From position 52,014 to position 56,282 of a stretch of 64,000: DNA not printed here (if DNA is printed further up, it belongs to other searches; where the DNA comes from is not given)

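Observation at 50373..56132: Tight three-gene operon: giant GMC-oxidoreductase/alpha-beta-hydrolase fusion, unknown 207-aa protein, cytoplasmic PhoD-like phosphatase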

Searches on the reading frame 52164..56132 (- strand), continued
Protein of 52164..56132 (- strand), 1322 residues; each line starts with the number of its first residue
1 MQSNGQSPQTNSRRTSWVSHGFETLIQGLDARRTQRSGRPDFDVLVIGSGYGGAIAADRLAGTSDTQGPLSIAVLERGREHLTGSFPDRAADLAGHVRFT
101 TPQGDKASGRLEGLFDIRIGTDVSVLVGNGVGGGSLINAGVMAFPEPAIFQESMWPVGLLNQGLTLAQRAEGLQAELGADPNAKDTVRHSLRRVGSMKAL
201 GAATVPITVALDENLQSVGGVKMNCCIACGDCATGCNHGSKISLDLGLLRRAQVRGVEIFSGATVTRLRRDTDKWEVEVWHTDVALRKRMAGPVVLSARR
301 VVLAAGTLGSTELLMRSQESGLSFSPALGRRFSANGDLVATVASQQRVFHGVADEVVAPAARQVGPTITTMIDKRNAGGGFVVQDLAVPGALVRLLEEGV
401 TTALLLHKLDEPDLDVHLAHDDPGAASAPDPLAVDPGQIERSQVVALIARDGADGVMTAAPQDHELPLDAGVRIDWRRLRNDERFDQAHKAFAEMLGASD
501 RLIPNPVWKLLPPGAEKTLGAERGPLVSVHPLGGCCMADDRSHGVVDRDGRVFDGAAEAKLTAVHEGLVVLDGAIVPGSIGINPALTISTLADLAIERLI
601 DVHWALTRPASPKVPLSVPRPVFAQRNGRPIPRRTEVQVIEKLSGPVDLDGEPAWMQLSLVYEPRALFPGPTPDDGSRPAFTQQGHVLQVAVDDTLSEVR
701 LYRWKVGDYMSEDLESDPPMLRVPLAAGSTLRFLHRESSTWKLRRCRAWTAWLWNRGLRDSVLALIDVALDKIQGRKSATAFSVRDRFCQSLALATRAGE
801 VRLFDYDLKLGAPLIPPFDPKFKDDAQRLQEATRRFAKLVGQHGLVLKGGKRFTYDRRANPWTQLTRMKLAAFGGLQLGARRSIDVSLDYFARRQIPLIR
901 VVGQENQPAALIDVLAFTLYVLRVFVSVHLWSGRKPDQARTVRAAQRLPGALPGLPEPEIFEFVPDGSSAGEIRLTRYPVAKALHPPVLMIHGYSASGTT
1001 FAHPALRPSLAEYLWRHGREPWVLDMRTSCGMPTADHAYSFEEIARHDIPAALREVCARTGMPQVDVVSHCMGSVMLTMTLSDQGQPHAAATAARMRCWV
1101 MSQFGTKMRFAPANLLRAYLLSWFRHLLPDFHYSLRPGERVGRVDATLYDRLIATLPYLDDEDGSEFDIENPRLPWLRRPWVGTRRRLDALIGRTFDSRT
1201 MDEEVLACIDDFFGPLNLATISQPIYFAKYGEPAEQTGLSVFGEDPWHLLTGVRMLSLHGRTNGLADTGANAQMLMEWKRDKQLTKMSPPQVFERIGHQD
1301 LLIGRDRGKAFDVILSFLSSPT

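Call 10: find_homologous_proteins(query=window:52164-56132:-)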
Query window:52164-56132:- (1322 aa): 1536 proteins with E <= 0.001 among 8000 candidates; the best 120 are listed.
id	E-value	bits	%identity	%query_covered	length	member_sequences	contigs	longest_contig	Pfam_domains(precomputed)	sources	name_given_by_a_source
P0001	0.0e+0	3032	100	100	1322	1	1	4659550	PF01266.31,PF05199.20,PF00732.26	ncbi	ncbi:MAG: GMC oxidoreductase [Acidovorax sp.]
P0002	0.0e+0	2361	79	100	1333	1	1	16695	PF01266.31,PF00561.27,PF05199.20,PF00732.26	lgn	-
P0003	0.0e+0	2231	76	100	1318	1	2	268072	PF05199.20,PF00732.26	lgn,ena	-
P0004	0.0e+0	1610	58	100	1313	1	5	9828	PF05199.20,PF00732.26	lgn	-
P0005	0.0e+0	1517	56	99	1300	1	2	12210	PF00561.27,PF05199.20,PF00732.26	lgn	-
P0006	0.0e+0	1442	55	99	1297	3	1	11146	PF00561.27,PF05199.20,PF00732.26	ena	-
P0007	0.0e+0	1442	56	100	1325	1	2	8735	PF01266.31,PF00561.27,PF05199.20,PF00732.26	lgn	-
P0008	0.0e+0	1440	55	99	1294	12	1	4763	PF01266.31,PF00561.27,PF05199.20,PF00732.26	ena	-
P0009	0.0e+0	1348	51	99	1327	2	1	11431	PF00561.27,PF05199.20,PF00732.26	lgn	-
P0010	0.0e+0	1347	53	99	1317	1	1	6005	PF00561.27,PF05199.20,PF00732.26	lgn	-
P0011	0.0e+0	1343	53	99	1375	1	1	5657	PF00561.27,PF05199.20,PF00732.26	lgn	-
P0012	0.0e+0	1341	52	99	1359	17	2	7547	PF00561.27,PF05199.20,PF00732.26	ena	-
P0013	0.0e+0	1326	52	99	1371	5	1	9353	PF00561.27,PF05199.20,PF00732.26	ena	-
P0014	0.0e+0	1321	52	99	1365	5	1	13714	PF00561.27,PF05199.20,PF00732.26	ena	-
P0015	0.0e+0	1318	52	99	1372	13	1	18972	PF00561.27,PF05199.20,PF00732.26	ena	-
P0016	0.0e+0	1308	52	99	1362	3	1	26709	PF00561.27,PF05199.20,PF00732.26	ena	-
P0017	0.0e+0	1291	51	100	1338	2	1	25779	PF05199.20,PF00732.26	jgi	-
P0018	0.0e+0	1269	49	100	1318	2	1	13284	PF00561.27,PF05199.20,PF00732.26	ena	-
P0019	0.0e+0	1214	49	99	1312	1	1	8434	PF00561.27,PF05199.20,PF00732.26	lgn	-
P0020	0.0e+0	1202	48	99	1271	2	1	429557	PF05199.20,PF00732.26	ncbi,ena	-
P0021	0.0e+0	1201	52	91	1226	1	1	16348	PF00561.27,PF05199.20,PF00732.26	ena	-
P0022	0.0e+0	1154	47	99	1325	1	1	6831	PF00561.27,PF05199.20,PF00732.26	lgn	-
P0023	0.0e+0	1136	47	98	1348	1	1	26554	PF00561.27,PF05199.20,PF00732.26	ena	-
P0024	0.0e+0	1129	48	99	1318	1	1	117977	PF05199.20,PF00732.26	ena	-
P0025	0.0e+0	1122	47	100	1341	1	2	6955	PF05199.20,PF00732.26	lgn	-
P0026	0.0e+0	1121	48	99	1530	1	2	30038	PF00561.27,PF05199.20,PF00732.26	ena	-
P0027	0.0e+0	1114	46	99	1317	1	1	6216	PF00561.27,PF05199.20,PF00732.26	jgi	jgi:cholesterol oxidase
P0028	0.0e+0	1098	47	98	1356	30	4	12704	PF00561.27,PF05199.20,PF00732.26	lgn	-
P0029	0.0e+0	1096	47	100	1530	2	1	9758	PF00561.27,PF05199.20,PF00732.26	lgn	-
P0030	0.0e+0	1038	44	99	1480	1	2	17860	PF00561.27,PF05199.20,PF00732.26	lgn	-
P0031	0.0e+0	1031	46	96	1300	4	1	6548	PF05199.20,PF00732.26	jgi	jgi:choline dehydrogenase-like flavoprotein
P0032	0.0e+0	1025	45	99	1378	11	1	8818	PF05199.20,PF00732.26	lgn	-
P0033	2.6e-284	964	43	99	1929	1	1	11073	PF09423.16,PF00561.27,PF05199.20,PF00732.26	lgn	-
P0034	4.1e-281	954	42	99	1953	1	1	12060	PF09423.16,PF01266.31,PF00561.27,PF05199.20,PF00732.26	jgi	jgi:choline dehydrogenase-like flavoprotein/phosphodiesterase/alkaline phosphatase D-like protein/pi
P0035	3.4e-279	947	42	99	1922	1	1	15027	PF09423.16,PF00561.27,PF05199.20,PF00732.26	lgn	-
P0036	7.7e-279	946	41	99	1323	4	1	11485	PF01266.31,PF00561.27,PF05199.20,PF12146.16,PF00732.26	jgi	jgi:choline dehydrogenase-like flavoprotein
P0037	3.3e-278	944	41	99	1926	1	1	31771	PF09423.16,PF01266.31,PF00561.27,PF05199.20,PF00732.26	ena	-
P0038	1.3e-276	939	42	99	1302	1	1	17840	PF00561.27,PF05199.20,PF00732.26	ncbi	-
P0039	1.4e-276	939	41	99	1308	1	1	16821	PF00561.27,PF05199.20,PF12146.16,PF00732.26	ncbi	-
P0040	3.8e-276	937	40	99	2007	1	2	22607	PF09423.16,PF01266.31,PF12697.14,PF00561.27,PF05199.20,PF00732.26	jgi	jgi:choline dehydrogenase-like flavoprotein/pimeloyl-ACP methyl ester carboxylesterase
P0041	1.7e-275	935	41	100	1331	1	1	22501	PF01266.31,PF00561.27,PF05199.20,PF00732.26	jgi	jgi:cholesterol oxidase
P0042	6.7e-275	933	41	99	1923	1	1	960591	PF09423.16,PF01266.31,PF00890.31,PF00561.27,PF05199.20,PF00732.26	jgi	jgi:cholesterol oxidase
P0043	1.5e-274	932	41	100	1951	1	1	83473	PF09423.16,PF01266.31,PF13450.13,PF00890.31,PF07992.21,PF00561.27,PF05199.20,PF00732.26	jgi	jgi:choline dehydrogenase-like flavoprotein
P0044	1.7e-274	932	43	99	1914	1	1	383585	PF09423.16,PF00561.27,PF05199.20,PF00732.26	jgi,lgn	jgi:cholesterol oxidase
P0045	9.0e-274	929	43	99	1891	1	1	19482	PF09423.16,PF01266.31,PF00561.27,PF05199.20,PF00732.26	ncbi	ncbi:MAG: alpha/beta fold hydrolase, partial [Pseudomonadota bacterium]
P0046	3.2e-273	928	41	99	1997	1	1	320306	PF09423.16,PF01266.31,PF00561.27,PF05199.20,PF00732.26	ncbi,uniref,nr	ncbi:choline dehydrogenase-like flavoprotein [Variovorax boronicumulans]|uniref:alpha/beta fold hydr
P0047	8.9e-273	926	42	99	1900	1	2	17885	PF09423.16,PF00561.27,PF05199.20,PF00732.26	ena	-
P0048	1.5e-272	925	41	100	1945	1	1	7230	PF09423.16,PF01266.31,PF00561.27,PF05199.20,PF00732.26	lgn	-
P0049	1.5e-272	925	42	100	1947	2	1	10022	PF09423.16,PF01266.31,PF00561.27,PF05199.20,PF00732.26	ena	-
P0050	3.6e-271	921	41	99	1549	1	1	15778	PF05199.20,PF00732.26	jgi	jgi:cholesterol oxidase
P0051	1.0e-270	919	41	99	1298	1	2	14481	PF01266.31,PF00561.27,PF05199.20,PF12146.16,PF00732.26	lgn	-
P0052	5.1e-270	917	42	99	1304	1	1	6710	PF01266.31,PF00561.27,PF05199.20,PF12146.16,PF00732.26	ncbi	-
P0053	1.8e-269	915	42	99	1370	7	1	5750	PF00561.27,PF05199.20,PF00732.26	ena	-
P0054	2.9e-269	915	41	99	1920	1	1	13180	PF09423.16,PF00561.27,PF05199.20,PF12146.16,PF00732.26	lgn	-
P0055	4.1e-269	914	41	99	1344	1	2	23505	PF00561.27,PF05199.20,PF12146.16,PF00732.26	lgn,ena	-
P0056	6.2e-269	913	42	96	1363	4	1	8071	PF00561.27,PF05199.20,PF00732.26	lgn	-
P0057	7.8e-269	913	41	100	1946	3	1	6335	PF09423.16,PF01266.31,PF00561.27,PF05199.20,PF00732.26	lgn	-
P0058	1.3e-268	912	41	99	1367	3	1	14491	PF05199.20,PF00732.26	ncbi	-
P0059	1.8e-267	909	40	99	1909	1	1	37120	PF09423.16,PF00561.27,PF05199.20,PF00732.26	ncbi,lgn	ncbi:MAG: alkaline phosphatase D family protein [Pseudomonadota bacterium]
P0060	1.8e-267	909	42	99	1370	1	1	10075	PF00561.27,PF05199.20,PF00732.26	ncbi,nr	ncbi:MAG: alpha/beta fold hydrolase [Microbacteriaceae bacterium]|nr:alpha/beta fold hydrolase [Burk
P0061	3.4e-267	908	42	99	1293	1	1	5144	PF00561.27,PF05199.20,PF12146.16,PF00732.26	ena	-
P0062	3.7e-267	908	41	100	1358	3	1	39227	PF00561.27,PF05199.20,PF00732.26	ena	-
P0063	4.1e-267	907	41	99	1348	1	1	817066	PF00561.27,PF05199.20,PF00732.26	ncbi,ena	-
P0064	7.7e-267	907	42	99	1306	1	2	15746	PF00561.27,PF05199.20,PF00732.26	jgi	jgi:choline dehydrogenase-like flavoprotein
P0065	1.4e-266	906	41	99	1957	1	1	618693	PF09423.16,PF01266.31,PF00561.27,PF05199.20,PF00732.26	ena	-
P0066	1.4e-266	906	41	99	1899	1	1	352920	PF09423.16,PF00561.27,PF05199.20,PF00732.26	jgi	jgi:cholesterol oxidase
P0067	1.7e-266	905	42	99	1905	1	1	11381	PF09423.16,PF00561.27,PF05199.20,PF00732.26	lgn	-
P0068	3.2e-266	904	41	99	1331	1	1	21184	PF00561.27,PF05199.20,PF00732.26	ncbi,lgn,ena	-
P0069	3.2e-266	904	40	100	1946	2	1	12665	PF09423.16,PF01266.31,PF13450.13,PF00890.31,PF07992.21,PF00561.27,PF05199.20,PF00732.26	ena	-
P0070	4.7e-266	904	41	99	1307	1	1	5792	PF00561.27,PF05199.20,PF00732.26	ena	-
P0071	1.4e-265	902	42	99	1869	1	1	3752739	PF09423.16,PF00561.27,PF05199.20,PF00732.26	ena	-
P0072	2.6e-265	901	40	100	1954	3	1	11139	PF09423.16,PF01266.31,PF13450.13,PF00561.27,PF05199.20,PF00732.26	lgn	-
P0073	3.0e-265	901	41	98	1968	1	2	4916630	PF09423.16,PF01266.31,PF13450.13,PF00561.27,PF05199.20,PF00732.26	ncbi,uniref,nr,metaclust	ncbi:hypothetical protein GCM10027034_30600 [Ramlibacter solisilvae]|uniref:Cholesterol oxidase n=1 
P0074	3.2e-265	901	41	100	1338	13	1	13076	PF01266.31,PF00561.27,PF05199.20,PF12146.16,PF00732.26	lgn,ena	-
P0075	4.1e-265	901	42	99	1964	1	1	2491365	PF09423.16,PF01266.31,PF00561.27,PF05199.20,PF00732.26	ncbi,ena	-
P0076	5.6e-265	900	40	100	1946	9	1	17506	PF09423.16,PF01266.31,PF13450.13,PF00890.31,PF00561.27,PF05199.20,PF00732.26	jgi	-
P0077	1.3e-264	899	41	99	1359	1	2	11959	PF05199.20,PF00732.26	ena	-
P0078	1.4e-264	899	41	100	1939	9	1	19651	PF09423.16,PF01266.31,PF00890.31,PF00561.27,PF05199.20,PF00732.26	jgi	jgi:cholesterol oxidase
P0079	1.7e-264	899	41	99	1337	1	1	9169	PF00561.27,PF05199.20,PF00732.26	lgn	-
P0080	3.1e-264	898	41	100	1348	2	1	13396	PF00561.27,PF05199.20,PF00732.26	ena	-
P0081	7.2e-264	897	41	96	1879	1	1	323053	PF09423.16,PF00561.27,PF05199.20,PF00732.26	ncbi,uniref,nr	ncbi:alpha/beta fold hydrolase [Caenimonas soli]|uniref:alpha/beta fold hydrolase n=1 Tax=Caenimonas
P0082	1.5e-263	896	41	100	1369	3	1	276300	PF00561.27,PF05199.20,PF00732.26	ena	-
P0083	1.6e-263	896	40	99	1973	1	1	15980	PF09423.16,PF01266.31,PF00561.27,PF05199.20,PF00732.26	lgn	-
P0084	3.4e-263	894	40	100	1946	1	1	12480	PF09423.16,PF01266.31,PF00561.27,PF05199.20,PF00732.26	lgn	-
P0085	3.5e-263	894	41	99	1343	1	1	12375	PF00561.27,PF05199.20,PF00732.26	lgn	-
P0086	4.0e-263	894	40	99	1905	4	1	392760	PF09423.16,PF05199.20,PF00732.26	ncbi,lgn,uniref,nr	ncbi:alkaline phosphatase D family protein [Massilia pseudoviolaceinigra]|uniref:alkaline phosphatas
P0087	6.2e-263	894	40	99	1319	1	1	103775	PF01266.31,PF12697.14,PF00561.27,PF05199.20,PF00732.26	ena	-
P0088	6.8e-263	893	40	100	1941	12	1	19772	PF09423.16,PF01266.31,PF13450.13,PF00890.31,PF00561.27,PF05199.20,PF00732.26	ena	-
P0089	1.2e-262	893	40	100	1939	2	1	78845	PF09423.16,PF13450.13,PF00890.31,PF00561.27,PF05199.20,PF00732.26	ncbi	-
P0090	1.2e-262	893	41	98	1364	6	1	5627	PF00561.27,PF05199.20,PF00732.26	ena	-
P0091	2.8e-262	891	40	100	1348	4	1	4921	PF00561.27,PF05199.20,PF00732.26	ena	-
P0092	4.9e-262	891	41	99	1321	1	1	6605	PF01266.31,PF00561.27,PF05199.20,PF00732.26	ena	-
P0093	5.4e-262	890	41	99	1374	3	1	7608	PF01266.31,PF00561.27,PF05199.20,PF00732.26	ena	-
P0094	8.7e-262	890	40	99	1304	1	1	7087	PF01266.31,PF00890.31,PF12697.14,PF00561.27,PF05199.20,PF00732.26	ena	-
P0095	1.5e-261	889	41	99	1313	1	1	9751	PF00561.27,PF05199.20,PF12146.16,PF00732.26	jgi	jgi:choline dehydrogenase-like flavoprotein/alpha-beta hydrolase superfamily lysophospholipase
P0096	1.8e-261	889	40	99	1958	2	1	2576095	PF09423.16,PF01266.31,PF00561.27,PF05199.20,PF00732.26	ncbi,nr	ncbi:alpha/beta fold hydrolase [Ramlibacter henchirensis]|nr:alpha/beta fold hydrolase [Ramlibacter 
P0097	2.9e-261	888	41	98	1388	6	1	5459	PF00561.27,PF05199.20,PF00732.26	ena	-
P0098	5.1e-261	887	41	99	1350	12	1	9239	PF12697.14,PF00561.27,PF05199.20,PF00732.26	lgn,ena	-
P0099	6.3e-261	887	41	99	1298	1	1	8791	PF00561.27,PF05199.20,PF12146.16,PF00732.26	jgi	jgi:choline dehydrogenase-like flavoprotein/pimeloyl-ACP methyl ester carboxylesterase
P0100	3.2e-260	885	41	100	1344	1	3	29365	PF00561.27,PF05199.20,PF00732.26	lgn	-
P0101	4.4e-260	884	40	99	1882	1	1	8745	PF09423.16,PF00561.27,PF05199.20,PF12146.16,PF00732.26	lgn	-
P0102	5.2e-260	884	41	99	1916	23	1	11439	PF09423.16,PF01266.31,PF00561.27,PF05199.20,PF00732.26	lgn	-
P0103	6.7e-260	884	40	99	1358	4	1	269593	PF00561.27,PF05199.20,PF00732.26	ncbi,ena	-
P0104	9.2e-260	883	41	99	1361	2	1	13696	PF00561.27,PF05199.20,PF00732.26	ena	-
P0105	1.2e-259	883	41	99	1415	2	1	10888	PF01266.31,PF05199.20,PF00732.26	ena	-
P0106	2.7e-259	882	40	99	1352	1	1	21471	PF12697.14,PF05199.20,PF00732.26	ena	-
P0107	9.0e-259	880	41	99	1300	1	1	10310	PF13450.13,PF00561.27,PF05199.20,PF00732.26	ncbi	-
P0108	1.0e-258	880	40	99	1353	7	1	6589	PF01266.31,PF12697.14,PF00561.27,PF05199.20,PF00732.26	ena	-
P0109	1.3e-258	879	42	97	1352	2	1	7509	PF00561.27,PF05199.20,PF00732.26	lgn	-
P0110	1.3e-258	879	41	99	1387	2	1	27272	PF00561.27,PF05199.20,PF00732.26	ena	-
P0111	1.3e-258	879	39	99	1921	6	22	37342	PF09423.16,PF01266.31,PF00561.27,PF05199.20,PF00732.26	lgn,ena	-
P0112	1.4e-258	879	41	99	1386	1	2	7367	PF00561.27,PF05199.20,PF00732.26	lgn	-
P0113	1.8e-258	879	41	97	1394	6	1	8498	PF05199.20,PF00732.26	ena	-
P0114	2.1e-258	879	40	99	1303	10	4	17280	PF01266.31,PF12697.14,PF00561.27,PF05199.20,PF00732.26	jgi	jgi:choline dehydrogenase-like flavoprotein/pimeloyl-ACP methyl ester carboxylesterase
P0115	6.0e-258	877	41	99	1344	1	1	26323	PF00561.27,PF05199.20,PF00732.26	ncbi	-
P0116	1.8e-257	875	42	99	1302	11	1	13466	PF00561.27,PF05199.20,PF00732.26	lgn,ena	-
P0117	4.0e-257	874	42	99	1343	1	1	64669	PF00561.27,PF05199.20,PF12146.16,PF00732.26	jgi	-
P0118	5.7e-257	874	40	99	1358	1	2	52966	PF00561.27,PF05199.20,PF00732.26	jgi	jgi:choline dehydrogenase-like flavoprotein/pimeloyl-ACP methyl ester carboxylesterase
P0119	7.2e-257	873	41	99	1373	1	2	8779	PF00561.27,PF05199.20,PF00732.26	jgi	jgi:cholesterol oxidase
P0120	9.3e-257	873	40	99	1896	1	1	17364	PF09423.16,PF00561.27,PF05199.20,PF00732.26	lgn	-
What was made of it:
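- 52164..56132 (-): Gene 1, 1322 aa: GMC flavoenzyme, middle domain M, and alpha/beta-hydrolase. More than 1500 homologues have the same build (call 10).
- PF09423 (PhoD) is fused in about a third of the best 120 homologues (call 10).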

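Call 15: find_encoding_contigs(protein=P0003, flank=10000, max_places=2)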
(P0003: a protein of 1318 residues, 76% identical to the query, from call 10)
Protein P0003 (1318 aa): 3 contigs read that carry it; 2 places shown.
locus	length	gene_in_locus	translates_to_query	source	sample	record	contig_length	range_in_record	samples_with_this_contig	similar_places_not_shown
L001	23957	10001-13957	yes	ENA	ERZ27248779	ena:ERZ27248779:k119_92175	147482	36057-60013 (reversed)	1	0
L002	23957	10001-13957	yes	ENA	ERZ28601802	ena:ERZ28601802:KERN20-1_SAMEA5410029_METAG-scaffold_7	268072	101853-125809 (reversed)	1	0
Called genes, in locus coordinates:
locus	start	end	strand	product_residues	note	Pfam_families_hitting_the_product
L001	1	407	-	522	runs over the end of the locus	PF13007:LZ_Tnp_IS66, PF13005:zf-IS66, PF03050:DDE_Tnp_IS66, PF13817:DDE_Tnp_IS66_C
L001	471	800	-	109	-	PF05717:TnpB_IS66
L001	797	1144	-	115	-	PF01527:HTH_Tnp_1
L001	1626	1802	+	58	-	-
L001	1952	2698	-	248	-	-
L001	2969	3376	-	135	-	-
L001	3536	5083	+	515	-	PF06527:TniQ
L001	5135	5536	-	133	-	-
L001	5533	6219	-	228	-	PF13614:AAA_31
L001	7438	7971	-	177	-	-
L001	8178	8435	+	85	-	-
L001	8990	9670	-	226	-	PF00196:GerE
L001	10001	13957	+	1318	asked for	PF00732:GMC_oxred_N, PF05199:GMC_oxred_C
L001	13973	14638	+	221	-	-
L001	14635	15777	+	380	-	PF09423:PhoD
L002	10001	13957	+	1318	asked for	PF00732:GMC_oxred_N, PF05199:GMC_oxred_C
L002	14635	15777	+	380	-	PF09423:PhoD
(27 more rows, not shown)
